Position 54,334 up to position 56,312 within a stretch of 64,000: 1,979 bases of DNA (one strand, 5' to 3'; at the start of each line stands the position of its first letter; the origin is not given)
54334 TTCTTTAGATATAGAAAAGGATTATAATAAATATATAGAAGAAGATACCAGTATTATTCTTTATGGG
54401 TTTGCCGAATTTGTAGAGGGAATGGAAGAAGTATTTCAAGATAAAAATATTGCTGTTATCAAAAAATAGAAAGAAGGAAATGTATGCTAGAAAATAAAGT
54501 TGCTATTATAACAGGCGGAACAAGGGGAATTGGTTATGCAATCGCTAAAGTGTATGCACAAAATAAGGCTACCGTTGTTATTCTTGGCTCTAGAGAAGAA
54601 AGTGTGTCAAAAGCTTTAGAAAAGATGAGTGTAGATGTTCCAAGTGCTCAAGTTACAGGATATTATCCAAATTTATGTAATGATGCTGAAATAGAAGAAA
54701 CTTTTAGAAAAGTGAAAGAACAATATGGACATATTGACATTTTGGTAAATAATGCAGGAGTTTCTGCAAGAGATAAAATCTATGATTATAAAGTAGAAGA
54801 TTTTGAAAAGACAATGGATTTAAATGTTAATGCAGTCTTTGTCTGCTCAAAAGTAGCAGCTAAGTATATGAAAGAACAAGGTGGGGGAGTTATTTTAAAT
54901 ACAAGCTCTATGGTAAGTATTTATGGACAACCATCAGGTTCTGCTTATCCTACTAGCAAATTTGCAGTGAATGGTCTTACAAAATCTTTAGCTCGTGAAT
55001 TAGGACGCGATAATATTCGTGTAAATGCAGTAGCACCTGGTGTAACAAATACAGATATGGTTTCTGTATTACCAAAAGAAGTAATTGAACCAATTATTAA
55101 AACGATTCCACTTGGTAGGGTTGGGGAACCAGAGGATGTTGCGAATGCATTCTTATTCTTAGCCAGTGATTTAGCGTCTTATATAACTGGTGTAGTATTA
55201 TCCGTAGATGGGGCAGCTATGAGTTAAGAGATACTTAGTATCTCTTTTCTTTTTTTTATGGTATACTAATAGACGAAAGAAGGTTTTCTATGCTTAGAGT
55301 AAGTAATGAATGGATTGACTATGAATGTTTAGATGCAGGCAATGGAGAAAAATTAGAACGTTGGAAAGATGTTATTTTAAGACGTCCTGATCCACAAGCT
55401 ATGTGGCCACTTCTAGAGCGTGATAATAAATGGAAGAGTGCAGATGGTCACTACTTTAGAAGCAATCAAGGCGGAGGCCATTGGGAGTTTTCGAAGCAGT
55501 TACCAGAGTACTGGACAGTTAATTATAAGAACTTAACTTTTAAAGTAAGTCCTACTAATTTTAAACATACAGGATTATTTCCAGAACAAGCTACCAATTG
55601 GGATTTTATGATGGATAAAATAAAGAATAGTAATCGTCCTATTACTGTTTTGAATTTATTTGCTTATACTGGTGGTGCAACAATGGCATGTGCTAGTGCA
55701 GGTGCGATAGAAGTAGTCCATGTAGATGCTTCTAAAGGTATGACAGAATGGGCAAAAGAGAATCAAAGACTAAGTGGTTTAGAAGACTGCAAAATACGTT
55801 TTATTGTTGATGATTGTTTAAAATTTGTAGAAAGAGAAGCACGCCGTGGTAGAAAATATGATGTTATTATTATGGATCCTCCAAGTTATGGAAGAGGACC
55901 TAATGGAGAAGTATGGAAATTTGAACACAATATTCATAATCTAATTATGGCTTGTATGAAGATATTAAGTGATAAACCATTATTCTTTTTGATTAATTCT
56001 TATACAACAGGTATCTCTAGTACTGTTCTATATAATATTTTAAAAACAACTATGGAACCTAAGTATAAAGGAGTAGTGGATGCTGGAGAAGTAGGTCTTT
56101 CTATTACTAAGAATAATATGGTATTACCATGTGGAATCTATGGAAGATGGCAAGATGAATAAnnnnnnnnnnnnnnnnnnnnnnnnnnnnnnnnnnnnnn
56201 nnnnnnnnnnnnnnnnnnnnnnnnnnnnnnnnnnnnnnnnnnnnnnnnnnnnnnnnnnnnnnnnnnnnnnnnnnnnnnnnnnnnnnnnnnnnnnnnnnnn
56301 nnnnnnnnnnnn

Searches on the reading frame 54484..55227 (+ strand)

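Call 61: search_protein_families(library=pfam, proteins=[window:54484-55227:+], max_evalue=0.00001)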
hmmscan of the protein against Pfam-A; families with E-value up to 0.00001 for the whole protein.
window:54484-55227:+ (247 aa): 5 families
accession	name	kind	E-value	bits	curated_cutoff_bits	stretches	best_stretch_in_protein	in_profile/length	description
PF13561.12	adh_short_C2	-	9.5e-65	218.9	27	1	14-243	6-233/236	Enoyl-(Acyl carrier protein) reductase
PF00106.31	adh_short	-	6.5e-58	195.9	26.6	1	5-196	1-190/195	short chain dehydrogenase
PF23441.1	SDR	-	2.8e-15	56.9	27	1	2-244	5-254/258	SDR-like rossmann domain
PF08659.16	KR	-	1.1e-11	45.4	22.6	1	8-169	4-163/180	KR domain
PF01370.27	Epimerase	-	8.9e-07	29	20.9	1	8-168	2-155/240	NAD dependent epimerase/dehydratase family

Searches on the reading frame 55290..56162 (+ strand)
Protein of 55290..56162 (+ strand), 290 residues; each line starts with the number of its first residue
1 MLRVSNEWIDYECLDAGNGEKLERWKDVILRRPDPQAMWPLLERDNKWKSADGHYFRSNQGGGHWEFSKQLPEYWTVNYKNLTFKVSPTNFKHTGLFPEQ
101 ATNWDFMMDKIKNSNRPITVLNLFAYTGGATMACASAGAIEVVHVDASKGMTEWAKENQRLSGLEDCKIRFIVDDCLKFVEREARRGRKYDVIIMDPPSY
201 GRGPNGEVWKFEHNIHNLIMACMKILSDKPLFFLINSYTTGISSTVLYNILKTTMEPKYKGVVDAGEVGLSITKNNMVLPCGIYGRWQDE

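Call 62: search_protein_families(library=pfam, proteins=[window:55290-56162:+], max_evalue=0.00001)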
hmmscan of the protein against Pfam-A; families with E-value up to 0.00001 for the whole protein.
window:55290-56162:+ (290 aa): 2 families
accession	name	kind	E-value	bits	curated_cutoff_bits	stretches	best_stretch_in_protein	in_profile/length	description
PF10672.15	Methyltrans_SAM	-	3.3e-17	63.1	27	1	67-203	78-209/286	S-adenosylmethionine-dependent methyltransferase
PF03602.21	Cons_hypoth95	-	1.1e-08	35.4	24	1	111-198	36-122/182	Conserved hypothetical protein 95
